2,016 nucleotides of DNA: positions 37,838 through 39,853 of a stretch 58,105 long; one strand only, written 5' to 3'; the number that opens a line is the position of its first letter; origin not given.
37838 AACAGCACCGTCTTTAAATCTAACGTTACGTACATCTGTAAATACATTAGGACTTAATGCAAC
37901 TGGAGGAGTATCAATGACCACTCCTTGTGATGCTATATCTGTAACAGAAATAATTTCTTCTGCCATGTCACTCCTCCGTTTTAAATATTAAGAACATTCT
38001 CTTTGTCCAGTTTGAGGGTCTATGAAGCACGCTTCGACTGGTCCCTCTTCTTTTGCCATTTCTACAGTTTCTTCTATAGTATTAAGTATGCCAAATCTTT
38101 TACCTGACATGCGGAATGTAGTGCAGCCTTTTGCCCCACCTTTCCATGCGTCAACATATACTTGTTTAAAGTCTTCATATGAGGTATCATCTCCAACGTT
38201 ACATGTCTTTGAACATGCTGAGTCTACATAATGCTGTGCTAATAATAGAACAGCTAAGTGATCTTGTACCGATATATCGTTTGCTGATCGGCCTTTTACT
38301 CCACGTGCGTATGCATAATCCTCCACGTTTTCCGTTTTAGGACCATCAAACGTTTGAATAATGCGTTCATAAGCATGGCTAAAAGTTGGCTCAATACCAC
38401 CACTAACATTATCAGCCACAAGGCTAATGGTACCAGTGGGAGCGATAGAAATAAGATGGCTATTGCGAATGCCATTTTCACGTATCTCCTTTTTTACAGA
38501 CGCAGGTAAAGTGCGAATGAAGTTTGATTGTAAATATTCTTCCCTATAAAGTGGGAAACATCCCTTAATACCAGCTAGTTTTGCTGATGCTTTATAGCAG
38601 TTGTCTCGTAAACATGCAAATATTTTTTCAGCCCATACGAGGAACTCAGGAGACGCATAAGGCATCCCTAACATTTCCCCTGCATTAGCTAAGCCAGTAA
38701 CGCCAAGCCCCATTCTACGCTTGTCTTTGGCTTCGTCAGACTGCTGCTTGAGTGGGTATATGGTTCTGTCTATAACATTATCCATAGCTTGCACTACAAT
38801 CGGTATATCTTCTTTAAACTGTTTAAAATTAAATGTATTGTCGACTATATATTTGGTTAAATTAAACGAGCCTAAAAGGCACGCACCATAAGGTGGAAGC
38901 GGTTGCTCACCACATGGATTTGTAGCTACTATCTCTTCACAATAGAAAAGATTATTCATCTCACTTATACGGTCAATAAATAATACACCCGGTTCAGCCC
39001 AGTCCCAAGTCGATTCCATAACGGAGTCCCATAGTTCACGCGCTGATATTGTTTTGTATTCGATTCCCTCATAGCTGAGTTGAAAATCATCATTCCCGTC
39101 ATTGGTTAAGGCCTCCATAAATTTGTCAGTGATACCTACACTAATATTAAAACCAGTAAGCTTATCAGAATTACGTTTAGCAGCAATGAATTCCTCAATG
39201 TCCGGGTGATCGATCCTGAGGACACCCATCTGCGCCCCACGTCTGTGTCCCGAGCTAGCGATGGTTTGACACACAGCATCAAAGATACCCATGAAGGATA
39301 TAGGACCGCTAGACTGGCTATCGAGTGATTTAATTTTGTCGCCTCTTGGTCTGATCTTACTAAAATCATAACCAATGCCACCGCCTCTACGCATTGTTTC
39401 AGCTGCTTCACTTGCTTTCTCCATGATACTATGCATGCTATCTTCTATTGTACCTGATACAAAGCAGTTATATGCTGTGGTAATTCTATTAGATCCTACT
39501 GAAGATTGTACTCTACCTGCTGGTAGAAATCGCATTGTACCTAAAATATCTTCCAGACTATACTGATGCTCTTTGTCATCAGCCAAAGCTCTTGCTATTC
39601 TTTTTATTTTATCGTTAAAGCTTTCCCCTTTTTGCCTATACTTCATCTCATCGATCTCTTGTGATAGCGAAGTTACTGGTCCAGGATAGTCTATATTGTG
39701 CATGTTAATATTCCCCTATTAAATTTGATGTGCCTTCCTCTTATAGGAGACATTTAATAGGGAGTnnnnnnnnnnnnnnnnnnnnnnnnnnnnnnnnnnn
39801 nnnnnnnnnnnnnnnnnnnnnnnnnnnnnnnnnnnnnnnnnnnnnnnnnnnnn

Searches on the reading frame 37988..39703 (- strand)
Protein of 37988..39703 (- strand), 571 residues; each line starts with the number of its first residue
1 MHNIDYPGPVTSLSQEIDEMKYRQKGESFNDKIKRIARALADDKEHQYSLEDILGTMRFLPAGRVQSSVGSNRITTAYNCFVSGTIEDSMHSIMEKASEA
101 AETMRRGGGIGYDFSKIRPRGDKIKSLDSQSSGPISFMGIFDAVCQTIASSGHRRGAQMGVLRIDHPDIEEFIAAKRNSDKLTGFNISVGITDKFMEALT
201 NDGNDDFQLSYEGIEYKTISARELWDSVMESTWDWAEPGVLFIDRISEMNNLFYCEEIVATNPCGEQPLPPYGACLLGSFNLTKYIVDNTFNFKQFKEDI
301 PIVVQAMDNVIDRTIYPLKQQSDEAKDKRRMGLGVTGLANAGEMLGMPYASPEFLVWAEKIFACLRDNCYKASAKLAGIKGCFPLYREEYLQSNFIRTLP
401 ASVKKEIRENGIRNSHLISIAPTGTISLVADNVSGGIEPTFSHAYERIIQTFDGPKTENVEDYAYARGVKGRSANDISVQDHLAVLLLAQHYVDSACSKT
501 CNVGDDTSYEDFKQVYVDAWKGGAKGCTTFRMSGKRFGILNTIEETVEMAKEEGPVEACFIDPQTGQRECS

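Call 47: search_protein_families(library=phrogs, proteins=[window:37988-39703:-], max_evalue=0.001)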
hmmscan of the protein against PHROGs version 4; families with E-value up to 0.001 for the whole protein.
window:37988-39703:- (571 aa): 8 families
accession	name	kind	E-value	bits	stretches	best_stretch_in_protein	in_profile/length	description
phrog_84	-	DNA, RNA and nucleotide metabolism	2e-134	450.8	1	21-550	209-785/975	ribonucleoside-diphosphate reductase large subunit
phrog_367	-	DNA, RNA and nucleotide metabolism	4.3e-41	141.9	1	135-532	263-651/701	ribonucleotide reductase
phrog_3844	-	moron, auxiliary metabolic gene and host takeover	6.8e-28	98.8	1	273-525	160-425/451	NrdA-like aerobic NDP reductase large subunit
phrog_3987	-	DNA, RNA and nucleotide metabolism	3.4e-24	86.3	1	80-204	222-349/467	ribonucleotide reductase large subunit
phrog_6132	-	DNA, RNA and nucleotide metabolism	2.6e-11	44.4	1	27-146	164-283/530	ribonucleotide reductase large subunit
phrog_12229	-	DNA, RNA and nucleotide metabolism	4.9e-11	42.7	1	15-151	12-148/577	ribonucleotide reductase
phrog_30939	-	DNA, RNA and nucleotide metabolism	3.5e-06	26.1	1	61-438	483-824/977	ribonucleotide reductase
phrog_22953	-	DNA, RNA and nucleotide metabolism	0.00066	20.7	0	115-238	5-129/201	ribonucleotide reductase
